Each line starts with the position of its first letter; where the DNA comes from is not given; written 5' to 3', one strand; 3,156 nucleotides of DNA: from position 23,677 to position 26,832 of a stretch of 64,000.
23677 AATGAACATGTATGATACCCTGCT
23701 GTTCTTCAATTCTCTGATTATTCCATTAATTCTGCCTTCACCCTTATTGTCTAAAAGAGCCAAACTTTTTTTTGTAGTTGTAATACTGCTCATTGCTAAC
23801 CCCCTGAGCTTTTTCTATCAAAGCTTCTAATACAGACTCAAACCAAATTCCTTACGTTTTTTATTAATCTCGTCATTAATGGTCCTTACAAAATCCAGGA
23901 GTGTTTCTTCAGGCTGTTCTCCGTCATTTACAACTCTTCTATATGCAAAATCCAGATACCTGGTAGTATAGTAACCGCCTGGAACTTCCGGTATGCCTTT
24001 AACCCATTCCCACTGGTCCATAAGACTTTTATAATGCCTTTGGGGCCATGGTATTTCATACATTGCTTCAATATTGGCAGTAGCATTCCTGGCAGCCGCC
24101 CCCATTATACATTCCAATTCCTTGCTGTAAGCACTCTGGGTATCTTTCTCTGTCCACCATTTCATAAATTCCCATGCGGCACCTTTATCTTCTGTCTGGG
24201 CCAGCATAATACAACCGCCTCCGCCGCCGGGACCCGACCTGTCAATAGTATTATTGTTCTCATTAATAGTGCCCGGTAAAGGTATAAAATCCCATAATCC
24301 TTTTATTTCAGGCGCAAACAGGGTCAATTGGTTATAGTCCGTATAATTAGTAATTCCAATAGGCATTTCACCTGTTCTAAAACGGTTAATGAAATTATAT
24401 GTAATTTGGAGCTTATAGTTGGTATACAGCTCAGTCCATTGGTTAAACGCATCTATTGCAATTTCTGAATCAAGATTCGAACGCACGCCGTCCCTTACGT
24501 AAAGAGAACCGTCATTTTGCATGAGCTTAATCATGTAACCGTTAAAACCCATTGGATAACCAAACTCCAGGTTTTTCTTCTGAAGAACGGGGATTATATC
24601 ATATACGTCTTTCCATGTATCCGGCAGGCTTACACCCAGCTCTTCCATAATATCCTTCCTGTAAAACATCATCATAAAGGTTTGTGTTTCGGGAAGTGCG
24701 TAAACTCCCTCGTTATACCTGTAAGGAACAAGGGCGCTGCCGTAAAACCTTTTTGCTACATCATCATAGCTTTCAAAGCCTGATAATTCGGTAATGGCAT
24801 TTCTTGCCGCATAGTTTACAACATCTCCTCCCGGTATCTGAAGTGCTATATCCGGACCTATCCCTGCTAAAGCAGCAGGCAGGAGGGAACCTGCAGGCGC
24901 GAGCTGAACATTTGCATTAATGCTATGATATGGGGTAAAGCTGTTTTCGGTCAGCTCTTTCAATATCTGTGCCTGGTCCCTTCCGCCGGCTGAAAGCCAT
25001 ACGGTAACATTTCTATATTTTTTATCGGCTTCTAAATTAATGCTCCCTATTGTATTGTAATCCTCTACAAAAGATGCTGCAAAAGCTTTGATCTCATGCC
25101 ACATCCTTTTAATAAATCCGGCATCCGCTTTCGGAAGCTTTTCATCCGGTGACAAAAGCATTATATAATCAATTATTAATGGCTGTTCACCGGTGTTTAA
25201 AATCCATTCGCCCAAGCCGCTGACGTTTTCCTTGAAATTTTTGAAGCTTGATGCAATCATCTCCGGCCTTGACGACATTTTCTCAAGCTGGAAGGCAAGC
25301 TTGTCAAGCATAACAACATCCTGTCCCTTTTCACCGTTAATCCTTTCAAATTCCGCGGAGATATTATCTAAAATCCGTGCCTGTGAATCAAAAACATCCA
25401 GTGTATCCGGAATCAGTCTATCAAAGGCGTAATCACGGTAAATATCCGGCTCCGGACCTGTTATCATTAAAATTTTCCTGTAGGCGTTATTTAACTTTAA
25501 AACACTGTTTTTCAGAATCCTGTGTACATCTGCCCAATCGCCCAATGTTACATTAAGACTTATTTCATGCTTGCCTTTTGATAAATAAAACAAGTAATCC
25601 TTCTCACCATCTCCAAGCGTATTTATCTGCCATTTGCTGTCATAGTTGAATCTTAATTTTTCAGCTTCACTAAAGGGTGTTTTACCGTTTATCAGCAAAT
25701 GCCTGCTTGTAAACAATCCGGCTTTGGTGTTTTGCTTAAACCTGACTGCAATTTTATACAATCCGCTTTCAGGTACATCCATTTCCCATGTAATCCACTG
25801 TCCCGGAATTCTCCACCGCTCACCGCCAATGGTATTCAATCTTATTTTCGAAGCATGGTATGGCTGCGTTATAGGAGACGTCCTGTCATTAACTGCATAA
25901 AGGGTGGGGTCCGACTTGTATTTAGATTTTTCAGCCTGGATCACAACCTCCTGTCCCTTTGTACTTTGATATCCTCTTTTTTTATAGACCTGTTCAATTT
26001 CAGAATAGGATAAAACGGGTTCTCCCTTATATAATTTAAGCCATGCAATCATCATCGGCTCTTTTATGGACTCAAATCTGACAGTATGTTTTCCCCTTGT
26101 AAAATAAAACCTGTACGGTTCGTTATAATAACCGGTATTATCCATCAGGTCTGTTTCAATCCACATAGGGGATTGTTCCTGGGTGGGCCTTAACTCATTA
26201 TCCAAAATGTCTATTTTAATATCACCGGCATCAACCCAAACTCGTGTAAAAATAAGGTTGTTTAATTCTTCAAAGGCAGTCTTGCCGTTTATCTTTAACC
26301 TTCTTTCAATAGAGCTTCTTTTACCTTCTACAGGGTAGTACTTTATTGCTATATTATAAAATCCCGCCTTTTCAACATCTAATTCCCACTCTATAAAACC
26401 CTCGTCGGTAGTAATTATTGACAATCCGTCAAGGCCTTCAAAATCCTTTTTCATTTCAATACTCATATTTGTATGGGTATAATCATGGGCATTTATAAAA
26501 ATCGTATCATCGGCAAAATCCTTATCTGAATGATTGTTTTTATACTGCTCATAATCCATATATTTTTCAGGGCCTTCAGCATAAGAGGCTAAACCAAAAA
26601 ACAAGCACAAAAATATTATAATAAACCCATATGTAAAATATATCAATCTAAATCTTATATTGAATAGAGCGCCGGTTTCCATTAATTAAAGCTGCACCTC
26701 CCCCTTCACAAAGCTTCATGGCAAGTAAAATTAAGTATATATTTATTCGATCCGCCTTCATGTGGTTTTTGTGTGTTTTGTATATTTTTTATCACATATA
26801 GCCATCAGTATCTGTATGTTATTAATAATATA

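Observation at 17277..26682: Five-gene cassette of unknown role: giant CBM-bearing binding protein, two permeases, NHL-TPR-Yip1 fusion protein and DUF5696-like secreted protein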

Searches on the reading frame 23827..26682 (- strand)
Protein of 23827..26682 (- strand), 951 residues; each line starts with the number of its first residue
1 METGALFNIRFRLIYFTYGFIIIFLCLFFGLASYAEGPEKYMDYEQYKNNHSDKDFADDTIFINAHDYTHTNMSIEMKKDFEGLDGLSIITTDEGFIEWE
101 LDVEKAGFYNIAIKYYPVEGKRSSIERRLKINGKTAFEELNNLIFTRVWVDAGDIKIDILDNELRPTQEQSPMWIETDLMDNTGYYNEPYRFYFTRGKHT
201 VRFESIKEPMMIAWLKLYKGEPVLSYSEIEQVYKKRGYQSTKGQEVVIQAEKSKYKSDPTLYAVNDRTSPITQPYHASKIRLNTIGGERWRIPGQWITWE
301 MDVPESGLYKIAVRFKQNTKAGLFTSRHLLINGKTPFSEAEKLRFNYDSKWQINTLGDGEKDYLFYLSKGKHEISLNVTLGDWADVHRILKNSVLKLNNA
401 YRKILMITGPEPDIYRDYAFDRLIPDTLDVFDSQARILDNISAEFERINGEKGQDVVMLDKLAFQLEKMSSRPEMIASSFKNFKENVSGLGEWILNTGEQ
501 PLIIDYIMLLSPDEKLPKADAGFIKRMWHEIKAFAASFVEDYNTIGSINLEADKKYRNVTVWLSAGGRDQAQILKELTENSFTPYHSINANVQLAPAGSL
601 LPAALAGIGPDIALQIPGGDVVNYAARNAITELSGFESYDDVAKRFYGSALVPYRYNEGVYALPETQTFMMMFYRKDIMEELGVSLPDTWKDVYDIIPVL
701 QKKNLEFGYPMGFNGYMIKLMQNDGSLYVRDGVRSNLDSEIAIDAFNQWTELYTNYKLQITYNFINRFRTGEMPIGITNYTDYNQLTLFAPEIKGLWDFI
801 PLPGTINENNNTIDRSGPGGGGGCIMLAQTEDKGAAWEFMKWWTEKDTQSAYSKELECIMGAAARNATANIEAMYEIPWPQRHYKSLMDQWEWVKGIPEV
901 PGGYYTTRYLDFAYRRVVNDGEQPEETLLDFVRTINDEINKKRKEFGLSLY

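Call 5: search_protein_families(library=pfam, proteins=[window:23827-26682:-], max_evalue=0.01)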
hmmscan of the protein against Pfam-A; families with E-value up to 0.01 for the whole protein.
window:23827-26682:- (951 aa): 4 families
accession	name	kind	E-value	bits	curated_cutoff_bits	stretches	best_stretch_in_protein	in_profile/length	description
PF13416.11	SBP_bac_8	-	3.1e-21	76.8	27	1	601-856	29-256/279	Bacterial extracellular solute-binding protein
PF01547.30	SBP_bac_1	-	5.3e-19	69.8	26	1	582-849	17-306/307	Bacterial extracellular solute-binding protein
PF25275.1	Golvesin_C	-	1.3e-05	25.7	31.6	0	296-320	42-66/132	Golvesin C-terminal domain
PF16990.11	CBM_35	-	0.0034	18.1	28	0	65-116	5-57/121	Carbohydrate binding module (family 35)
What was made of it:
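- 23827..26682 (-): Giant membrane-tethered solute-binding protein (951 aa, module A). It has an N-terminal TM helix, two CBM35-like beta-sandwiches (about residues 61-218 and 245-379), a four-helix bundle (383-498) and an oligosaccharide-type SBP domain (502-951). Pfam SBP_bac_1/8 (call 5).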

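Call 8: search_protein_families(library=ncbifam, proteins=[window:23827-26682:-], max_evalue=0.001)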
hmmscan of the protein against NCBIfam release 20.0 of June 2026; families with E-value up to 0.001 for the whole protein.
window:23827-26682:- (951 aa): 1 family
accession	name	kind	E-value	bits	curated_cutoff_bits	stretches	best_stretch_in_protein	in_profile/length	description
NF053763.1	ABCarbgalBndGanS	equivalog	0.00031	19.6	700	1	606-701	88-177/420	galactooligosaccharide ABC transporter substrate-binding protein GanS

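Call 11: search_solved_structures(query=window:23827-26682:-, max_evalue=0.1)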
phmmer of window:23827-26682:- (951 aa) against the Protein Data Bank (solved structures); distinct sequences matched with E-value up to 0.1: 24.
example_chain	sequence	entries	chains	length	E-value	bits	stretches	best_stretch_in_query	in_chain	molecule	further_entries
2heu_A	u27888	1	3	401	2e-07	32.9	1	568-708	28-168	Sugar ABC transporter, sugar-binding protein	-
2hq0_A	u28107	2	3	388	2e-07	32.9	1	568-708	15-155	Sugar ABC transporter, sugar-binding protein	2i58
2hfb_A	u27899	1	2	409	2e-07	32.8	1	568-708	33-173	Sugar ABC transporter, sugar-binding protein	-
6pql_A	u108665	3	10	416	2e-07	32.8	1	568-708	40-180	ABC transporter sugar-binding protein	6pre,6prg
3uor_A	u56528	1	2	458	1.8e-06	29.7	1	571-943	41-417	ABC transporter sugar binding protein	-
5ci5_A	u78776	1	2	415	1.5e-05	26.6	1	557-759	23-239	Extracellular solute-binding protein family 1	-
6hur_A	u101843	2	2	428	0.00021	22.9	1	620-704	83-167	ABC transporter substrate-binding protein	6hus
9xf5_A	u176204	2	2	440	0.00044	21.8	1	584-715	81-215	ABC transporter substrate-binding protein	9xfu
4r9f_A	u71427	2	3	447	0.00045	21.8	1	593-687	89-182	MBP1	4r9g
7ehp_A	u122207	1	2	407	0.00085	20.8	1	601-730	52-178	chitin oligosaccahride binding protein NagB1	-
3jzj_A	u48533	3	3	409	0.0018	19.7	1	589-851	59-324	Acarbose/maltose binding protein GacH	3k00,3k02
3k01_A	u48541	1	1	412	0.0019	19.7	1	589-851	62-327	Acarbose/maltose binding protein GacH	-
7nbz_A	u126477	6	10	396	0.0051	18.3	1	656-751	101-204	Sulfoquinovosyl binding protein | Sulfoquinovosyl glycerol-binding protein SmoF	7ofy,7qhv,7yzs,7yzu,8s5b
6dts_A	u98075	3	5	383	0.0052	18.2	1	559-685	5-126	maltose-binding protein MalE2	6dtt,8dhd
4r2f_A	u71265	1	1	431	0.0052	18.2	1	614-755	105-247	Extracellular solute-binding protein family 1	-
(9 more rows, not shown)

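Call 54: find_homologous_proteins(query=window:23827-26682:-, max_evalue=1e-10)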
Query window:23827-26682:- (951 aa): 472 proteins with E <= 1e-10 among 4744 candidates; the best 120 are listed.
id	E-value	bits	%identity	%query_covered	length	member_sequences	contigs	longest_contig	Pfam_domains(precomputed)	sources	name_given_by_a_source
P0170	0.0e+0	1114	51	95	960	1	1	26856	PF13416.12,PF01547.31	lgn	-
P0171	0.0e+0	1062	50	98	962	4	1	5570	PF13416.12,PF01547.31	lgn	-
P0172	0.0e+0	1060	50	95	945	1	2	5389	PF13416.12,PF01547.31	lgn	-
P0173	0.0e+0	1057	50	95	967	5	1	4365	PF13416.12,PF01547.31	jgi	-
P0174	0.0e+0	1055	49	95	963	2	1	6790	PF13416.12,PF01547.31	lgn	-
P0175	0.0e+0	1048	48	99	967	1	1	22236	PF13416.12,PF01547.31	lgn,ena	-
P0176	0.0e+0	1047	49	95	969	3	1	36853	PF13416.12,PF01547.31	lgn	-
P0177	0.0e+0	1039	50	95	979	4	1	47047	PF13416.12,PF01547.31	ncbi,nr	ncbi:MAG TPA: extracellular solute-binding protein [Clostridiaceae bacterium]|nr:extracellular solut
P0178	0.0e+0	1039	50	95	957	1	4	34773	PF13416.12,PF01547.31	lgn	-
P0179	0.0e+0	1032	48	99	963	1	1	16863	PF13416.12,PF01547.31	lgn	-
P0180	0.0e+0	1032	49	95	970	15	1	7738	PF13416.12,PF01547.31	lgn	-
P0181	0.0e+0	1030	48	96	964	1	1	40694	PF13416.12,PF01547.31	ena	-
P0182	0.0e+0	1027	50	96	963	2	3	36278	PF13416.12,PF01547.31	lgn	-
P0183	0.0e+0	1021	48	98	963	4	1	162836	PF13416.12,PF01547.31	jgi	-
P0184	0.0e+0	1015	49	95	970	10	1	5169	PF13416.12,PF01547.31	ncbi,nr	ncbi:MAG: hypothetical protein PWP55_1407 [Clostridiales bacterium]|nr:hypothetical protein [Clostri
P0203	7.6e-291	986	46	97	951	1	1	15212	PF13416.12,PF16990.12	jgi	jgi:ABC-type glycerol-3-phosphate transport system substrate-binding protein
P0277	1.1e-268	913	43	98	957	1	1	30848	PF13416.12,PF01547.31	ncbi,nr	ncbi:MAG: extracellular solute-binding protein [Spirochaetaceae bacterium]|nr:MAG: extracellular sol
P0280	4.3e-268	911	45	97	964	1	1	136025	PF13416.12,PF01547.31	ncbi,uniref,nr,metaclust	ncbi:extracellular solute-binding protein [Haloplasma contractile]|uniref:Extracellular solute-bindi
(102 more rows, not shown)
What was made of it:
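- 23827..26682 (-): Homologues are 45-51% identical across Bacilli, Clostridia, Haloplasma and a spirochaete (call 54).
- On CBM35/CBM6 carbohydrate-binding module: One further homologue (P0203) already carries a precomputed CBM_35 assignment (call 54).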

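Call 57: find_encoding_contigs(protein=P0277, flank=10000, max_places=1)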
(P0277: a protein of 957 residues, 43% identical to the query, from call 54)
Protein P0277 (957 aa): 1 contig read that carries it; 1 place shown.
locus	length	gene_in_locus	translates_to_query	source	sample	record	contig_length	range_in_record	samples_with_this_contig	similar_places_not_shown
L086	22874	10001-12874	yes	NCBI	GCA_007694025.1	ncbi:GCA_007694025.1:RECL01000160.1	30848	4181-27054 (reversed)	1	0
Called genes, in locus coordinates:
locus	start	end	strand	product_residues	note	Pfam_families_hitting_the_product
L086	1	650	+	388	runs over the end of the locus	PF00438:S-AdoMet_synt_N, PF02772:S-AdoMet_synt_M, PF02773:S-AdoMet_synt_C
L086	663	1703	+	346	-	PF00459:Inositol_P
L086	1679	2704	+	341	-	PF00294:PfkB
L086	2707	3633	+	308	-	PF01507:PAPS_reduct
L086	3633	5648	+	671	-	PF00009:GTP_EFTU, PF01926:MMR_HSR1 (faint), PF03144:GTP_EFTU_D2 (weak), PF22594:GTP-eEF1A_C, PF01583:APS_kinase, PF13671:AAA_33 (weak)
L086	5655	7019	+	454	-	PF07690:MFS_1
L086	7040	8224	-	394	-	PF01047:MarR (weak), PF00480:ROK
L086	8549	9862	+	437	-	PF01547:SBP_bac_1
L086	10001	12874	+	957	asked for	PF01547:SBP_bac_1, PF13416:SBP_bac_8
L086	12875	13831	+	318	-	PF00528:BPD_transp_1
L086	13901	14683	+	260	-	PF00528:BPD_transp_1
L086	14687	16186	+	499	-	PF01436:NHL (weak)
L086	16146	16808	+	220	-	PF04893:Yip1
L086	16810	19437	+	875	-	PF18952:DUF5696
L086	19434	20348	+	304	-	PF00528:BPD_transp_1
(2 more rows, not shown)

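Call 58: find_encoding_contigs(protein=P0280, flank=10000, max_places=1)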
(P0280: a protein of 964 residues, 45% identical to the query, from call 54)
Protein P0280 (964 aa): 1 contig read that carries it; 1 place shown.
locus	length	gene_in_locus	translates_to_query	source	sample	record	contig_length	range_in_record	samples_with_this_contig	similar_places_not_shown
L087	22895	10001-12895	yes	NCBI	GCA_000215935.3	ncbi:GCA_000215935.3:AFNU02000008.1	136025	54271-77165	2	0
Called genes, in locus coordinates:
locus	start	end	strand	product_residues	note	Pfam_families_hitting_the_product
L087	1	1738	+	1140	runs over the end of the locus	PF02638:GHL10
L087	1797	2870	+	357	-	PF00144:Beta-lactamase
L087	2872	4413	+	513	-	PF01832:Glucosaminidase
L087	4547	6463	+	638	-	-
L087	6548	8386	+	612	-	PF08486:SpoIID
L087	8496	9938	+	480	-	PF01547:SBP_bac_1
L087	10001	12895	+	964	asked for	PF01547:SBP_bac_1, PF13416:SBP_bac_8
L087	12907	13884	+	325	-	PF00528:BPD_transp_1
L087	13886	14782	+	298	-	PF00528:BPD_transp_1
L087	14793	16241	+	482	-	-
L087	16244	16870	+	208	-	PF04893:Yip1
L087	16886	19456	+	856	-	PF18952:DUF5696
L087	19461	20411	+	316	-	PF00528:BPD_transp_1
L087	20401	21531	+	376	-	PF00528:BPD_transp_1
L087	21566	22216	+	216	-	PF04854:DUF624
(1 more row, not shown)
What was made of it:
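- In Haloplasma contractile it lies among peptidoglycan enzymes: Glucosaminidase, SpoIID, a beta-lactamase-like protein and NamZ (call 58).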

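Call 69: predict_structure(alignment_id=A4)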
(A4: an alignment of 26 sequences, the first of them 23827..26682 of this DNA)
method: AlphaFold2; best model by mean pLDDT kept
length: 951 residues; sequences in the alignment: 26
mean_pLDDT: 86.9   pTM: 0.83
mean pLDDT of the five models: 86.9, 86.7, 86.5, 85.3, 82.8
residues with pLDDT >= 90: 536; 70-90: 330; 50-70: 58; < 50: 27
segments of 3 or more residues with pLDDT < 50: 1-5, 31-40, 280-287, 549-552
pLDDT, mean of each block of 10 residues (from residue 1): 51 78 73 40 85 91 96 94 93 93 94 93 89 91 90 72 72 93 84 95 93 96 92 94 91 88 72 68 52 90 95 80 81 93 84 88 94 94 86 90 90 85 90 93 84 77 93 91 88 80 90 90 85 72 53 70 79 84 89 81 80 91 89 96 95 92 96 94 93 95 94 94 91 90 96 91 89 95 86 86 91 93 93 96 95 83 87 89 93 93 89 93 95 94 88 81
secondary structure, 60 per line:
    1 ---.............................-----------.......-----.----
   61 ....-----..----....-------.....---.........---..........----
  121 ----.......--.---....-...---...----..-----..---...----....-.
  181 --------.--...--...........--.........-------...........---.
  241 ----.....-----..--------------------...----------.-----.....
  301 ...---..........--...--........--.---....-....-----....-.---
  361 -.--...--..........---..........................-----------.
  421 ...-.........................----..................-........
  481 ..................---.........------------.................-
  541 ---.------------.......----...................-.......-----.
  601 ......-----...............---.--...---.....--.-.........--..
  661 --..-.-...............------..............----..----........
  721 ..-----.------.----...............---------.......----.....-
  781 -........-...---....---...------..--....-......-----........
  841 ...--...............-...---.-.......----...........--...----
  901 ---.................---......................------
elements in order (helices of 4 or more, strands of 3 or more residues): H4-32 H44-50 E61-64 E76-79 E87-91 E95-103 E107-116 E125-131 H138-141 E143-145 E149-151 E168-170 E175-178 E192-194 E197-207 E210-218 H226-236 E245-249 E296-303 E307-316 E324-331 H338-341 E343-346 E352-355 E365-367 E370-379 H383-408 H420-423 H425-449 H454-471 H473-498 E502-510 H523-539 E557-563 H568-586 E588-594 H600-606 E612-617 H618-626 H639-643 H648-654 E668-675 H676-682 H690-702 H713-722 H740-754 H764-770 E775-779 H782-789 E797-800 E804-806 E817-820 E822-827 H833-843 H846-860 H871-876 H881-891 E894-896 H904-920 H924-945
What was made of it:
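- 23827..26682 (-): AF2 model with pLDDT 86.9 (call 69).
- On CBM35/CBM6 carbohydrate-binding module: The AF2 model shows two beta-sandwiches (call 69).
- Checked: They appear as two beta-sandwiches in the AF2 model (call 69).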

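Call 71: fold_search(model_id=the predicted structure, library=pdb)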
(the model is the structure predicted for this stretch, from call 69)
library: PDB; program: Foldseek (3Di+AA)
matches with E <= 10: 1632; with E <= 0.001: 1088
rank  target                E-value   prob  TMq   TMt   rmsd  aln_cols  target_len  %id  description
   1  5ci5_B                2.7e-22  1.00  0.32  0.71   5.0       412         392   18  Crystal Structure of an ABC transporter Solute Binding Protein from Thermotoga Lettingae TMO (Tlet_1705, TARGET EFI-51 (released 2015-07-22)
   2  5f7v_A                4.0e-21  1.00  0.32  0.71   5.1       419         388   19  ABC substrate-binding protein Lmo0181 from Listeria monocytogenes in complex with cycloalternan (released 2016-09-07)
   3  5ysf_A                1.3e-20  1.00  0.33  0.75   4.6       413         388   20  Crystal structure of beta-1,2-glucooligosaccharide binding protein in complex with sophoropentaose (released 2018-05-02)
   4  5yse_A                1.4e-20  1.00  0.34  0.76   4.4       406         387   19  Crystal structure of beta-1,2-glucooligosaccharide binding protein in complex with sophorotetraose (released 2018-05-02)
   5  5ci5_A                2.9e-20  1.00  0.32  0.71   5.0       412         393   18  Crystal Structure of an ABC transporter Solute Binding Protein from Thermotoga Lettingae TMO (Tlet_1705, TARGET EFI-51 (released 2015-07-22)
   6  9xf5_A                3.6e-20  1.00  0.33  0.74   4.9       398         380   16  Cycloisomaltooligosaccharide binding protein in complex with cycloisomaltooctaose (released 2026-03-25)
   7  3uor_A                4.2e-20  1.00  0.35  0.79   4.2       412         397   19  The structure of the sugar-binding protein MalE from the phytopathogen Xanthomonas citri (released 2011-12-14)
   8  5ysd_A                5.5e-20  1.00  0.33  0.73   4.8       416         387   19  Crystal structure of beta-1,2-glucooligosaccharide binding protein in complex with sophorotriose (released 2018-05-02)
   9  5yse_B                5.8e-20  1.00  0.34  0.77   4.3       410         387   20  Crystal structure of beta-1,2-glucooligosaccharide binding protein in complex with sophorotetraose (released 2018-05-02)
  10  5ysd_B                1.2e-19  1.00  0.33  0.74   4.7       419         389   20  Crystal structure of beta-1,2-glucooligosaccharide binding protein in complex with sophorotriose (released 2018-05-02)
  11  3uor_B                1.2e-19  1.00  0.36  0.81   3.6       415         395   18  The structure of the sugar-binding protein MalE from the phytopathogen Xanthomonas citri (released 2011-12-14)
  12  5ysb_A                1.8e-19  1.00  0.34  0.80   3.3       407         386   20  Crystal structure of beta-1,2-glucooligosaccharide binding protein in ligand-free form (released 2018-05-02)
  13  9xfu_A                2.5e-19  1.00  0.33  0.73   5.7       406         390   17  Cycloisomaltooligosaccharide binding protein in complex with isomaltoheptaose (released 2026-03-25)
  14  7x0j_B                2.5e-19  1.00  0.33  0.70   4.7       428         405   19  Crystal structure of sugar binding protein CbpB complexed wtih cellobiose from Clostridium thermocellum (released 2022-09-14)
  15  3iot_A                2.6e-19  1.00  0.34  0.79   3.8       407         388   16  Huntingtin amino-terminal region with 17 Gln residues - crystal C92-b (released 2009-09-29)
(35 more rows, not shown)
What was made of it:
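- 23827..26682 (-): Foldseek top hits are SBPs for cycloalternan, sophoro-oligosaccharides, cycloisomalto-oligosaccharides and maltodextrin (call 71).
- Closest known: CUT1-family ABC sugar importers of Bacillota. Same: The SBP fold is closest to oligosaccharide-binding SBPs (call 71).
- The structural neighbours of the SBP bind long or cyclic oligosaccharides (call 71).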
